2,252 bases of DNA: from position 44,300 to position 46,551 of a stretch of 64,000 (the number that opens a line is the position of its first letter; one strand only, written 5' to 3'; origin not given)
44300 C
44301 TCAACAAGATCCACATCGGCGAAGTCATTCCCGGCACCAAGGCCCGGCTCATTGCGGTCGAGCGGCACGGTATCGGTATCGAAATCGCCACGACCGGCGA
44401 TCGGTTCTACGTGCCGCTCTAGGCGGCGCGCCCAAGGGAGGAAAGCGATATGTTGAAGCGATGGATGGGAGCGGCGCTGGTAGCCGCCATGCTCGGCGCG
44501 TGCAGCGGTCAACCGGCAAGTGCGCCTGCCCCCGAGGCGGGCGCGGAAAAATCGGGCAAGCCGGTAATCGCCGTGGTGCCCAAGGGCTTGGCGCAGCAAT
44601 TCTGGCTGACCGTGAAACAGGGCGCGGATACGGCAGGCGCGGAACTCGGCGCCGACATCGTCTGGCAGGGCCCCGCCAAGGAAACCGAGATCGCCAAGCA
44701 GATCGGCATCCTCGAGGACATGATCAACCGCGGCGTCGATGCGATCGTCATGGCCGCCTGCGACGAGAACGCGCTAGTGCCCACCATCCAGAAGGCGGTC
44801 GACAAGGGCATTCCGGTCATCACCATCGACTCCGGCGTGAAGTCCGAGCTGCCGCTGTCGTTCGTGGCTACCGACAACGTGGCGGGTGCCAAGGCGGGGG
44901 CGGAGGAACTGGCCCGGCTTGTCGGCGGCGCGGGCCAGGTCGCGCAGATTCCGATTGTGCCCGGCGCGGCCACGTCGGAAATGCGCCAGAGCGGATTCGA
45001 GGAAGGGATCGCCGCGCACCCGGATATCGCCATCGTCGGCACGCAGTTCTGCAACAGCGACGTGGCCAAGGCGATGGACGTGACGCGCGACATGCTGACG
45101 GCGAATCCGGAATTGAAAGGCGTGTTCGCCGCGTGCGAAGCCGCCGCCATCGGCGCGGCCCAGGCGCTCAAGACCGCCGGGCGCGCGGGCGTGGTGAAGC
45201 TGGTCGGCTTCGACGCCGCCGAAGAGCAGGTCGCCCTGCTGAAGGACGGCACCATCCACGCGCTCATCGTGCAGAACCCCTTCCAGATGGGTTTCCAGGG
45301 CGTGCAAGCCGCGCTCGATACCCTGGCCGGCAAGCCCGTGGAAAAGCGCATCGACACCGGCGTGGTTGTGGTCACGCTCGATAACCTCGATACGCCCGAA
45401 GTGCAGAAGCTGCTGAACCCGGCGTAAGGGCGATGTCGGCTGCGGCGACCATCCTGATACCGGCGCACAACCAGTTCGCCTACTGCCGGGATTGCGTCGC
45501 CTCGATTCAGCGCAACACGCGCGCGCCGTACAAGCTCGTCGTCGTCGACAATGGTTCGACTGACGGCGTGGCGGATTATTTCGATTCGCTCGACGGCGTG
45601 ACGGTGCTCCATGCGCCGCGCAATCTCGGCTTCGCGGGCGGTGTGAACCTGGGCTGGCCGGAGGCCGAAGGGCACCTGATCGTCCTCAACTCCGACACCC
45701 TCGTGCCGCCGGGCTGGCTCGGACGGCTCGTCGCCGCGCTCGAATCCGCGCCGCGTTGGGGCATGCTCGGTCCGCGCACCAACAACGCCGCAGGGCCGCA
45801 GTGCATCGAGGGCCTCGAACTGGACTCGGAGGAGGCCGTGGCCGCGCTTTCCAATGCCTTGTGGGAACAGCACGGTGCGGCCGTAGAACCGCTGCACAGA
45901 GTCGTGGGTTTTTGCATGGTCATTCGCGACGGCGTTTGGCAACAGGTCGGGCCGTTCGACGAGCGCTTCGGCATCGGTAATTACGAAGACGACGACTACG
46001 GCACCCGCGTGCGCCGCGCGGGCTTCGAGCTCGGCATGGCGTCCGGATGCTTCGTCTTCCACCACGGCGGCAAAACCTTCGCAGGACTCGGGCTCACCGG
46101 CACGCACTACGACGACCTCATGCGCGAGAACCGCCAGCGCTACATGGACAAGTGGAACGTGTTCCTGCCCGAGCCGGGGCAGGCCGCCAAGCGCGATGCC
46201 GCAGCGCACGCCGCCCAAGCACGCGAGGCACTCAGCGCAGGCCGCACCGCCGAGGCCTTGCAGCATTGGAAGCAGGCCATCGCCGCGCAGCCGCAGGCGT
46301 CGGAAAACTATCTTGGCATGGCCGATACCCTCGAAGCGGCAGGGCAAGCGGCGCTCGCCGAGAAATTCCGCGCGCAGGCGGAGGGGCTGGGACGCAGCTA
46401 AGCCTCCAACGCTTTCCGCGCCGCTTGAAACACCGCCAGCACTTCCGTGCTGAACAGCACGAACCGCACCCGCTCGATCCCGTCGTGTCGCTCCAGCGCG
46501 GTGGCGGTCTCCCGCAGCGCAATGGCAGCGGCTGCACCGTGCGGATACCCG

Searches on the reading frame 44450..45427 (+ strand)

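Call 67: search_protein_families(library=pfam, proteins=[window:44450-45427:+], max_evalue=0.0001)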
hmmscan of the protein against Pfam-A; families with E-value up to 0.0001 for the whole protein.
window:44450-45427:+ (325 aa): 3 families
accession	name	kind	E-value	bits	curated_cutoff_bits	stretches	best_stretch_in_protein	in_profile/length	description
PF13407.12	Peripla_BP_4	-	1.2e-64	218.8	35.1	1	40-295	1-257/258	Periplasmic binding protein domain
PF00532.27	Peripla_BP_1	-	2.2e-18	67.2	22.2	1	39-248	3-209/281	Periplasmic binding proteins and sugar binding domain of LacI family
PF13377.12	Peripla_BP_3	-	4e-05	24.2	26.5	0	171-297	21-150/167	Periplasmic binding protein-like domain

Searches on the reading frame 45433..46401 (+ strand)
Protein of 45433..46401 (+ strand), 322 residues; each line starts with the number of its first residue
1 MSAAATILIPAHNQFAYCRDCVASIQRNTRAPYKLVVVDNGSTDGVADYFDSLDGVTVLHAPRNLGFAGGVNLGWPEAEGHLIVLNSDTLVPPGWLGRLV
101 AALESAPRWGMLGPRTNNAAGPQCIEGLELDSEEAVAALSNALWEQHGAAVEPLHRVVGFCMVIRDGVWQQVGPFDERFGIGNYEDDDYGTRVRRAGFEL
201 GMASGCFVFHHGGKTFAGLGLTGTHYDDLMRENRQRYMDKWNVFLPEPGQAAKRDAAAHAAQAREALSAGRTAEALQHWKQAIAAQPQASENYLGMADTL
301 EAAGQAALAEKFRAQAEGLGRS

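Call 67: search_protein_families(library=pfam, proteins=[window:45433-46401:+], max_evalue=0.0001)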
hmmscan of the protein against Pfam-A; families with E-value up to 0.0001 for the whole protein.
window:45433-46401:+ (322 aa): 2 families
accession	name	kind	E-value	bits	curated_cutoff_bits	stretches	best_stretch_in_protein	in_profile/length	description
PF00535.33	Glycos_transf_2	-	9.8e-21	74.8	23.3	1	6-108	1-108/168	Glycosyl transferase family 2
PF13641.12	Glyco_tranf_2_3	-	3.2e-16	60.5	27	1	6-217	4-218/230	Glycosyltransferase like family 2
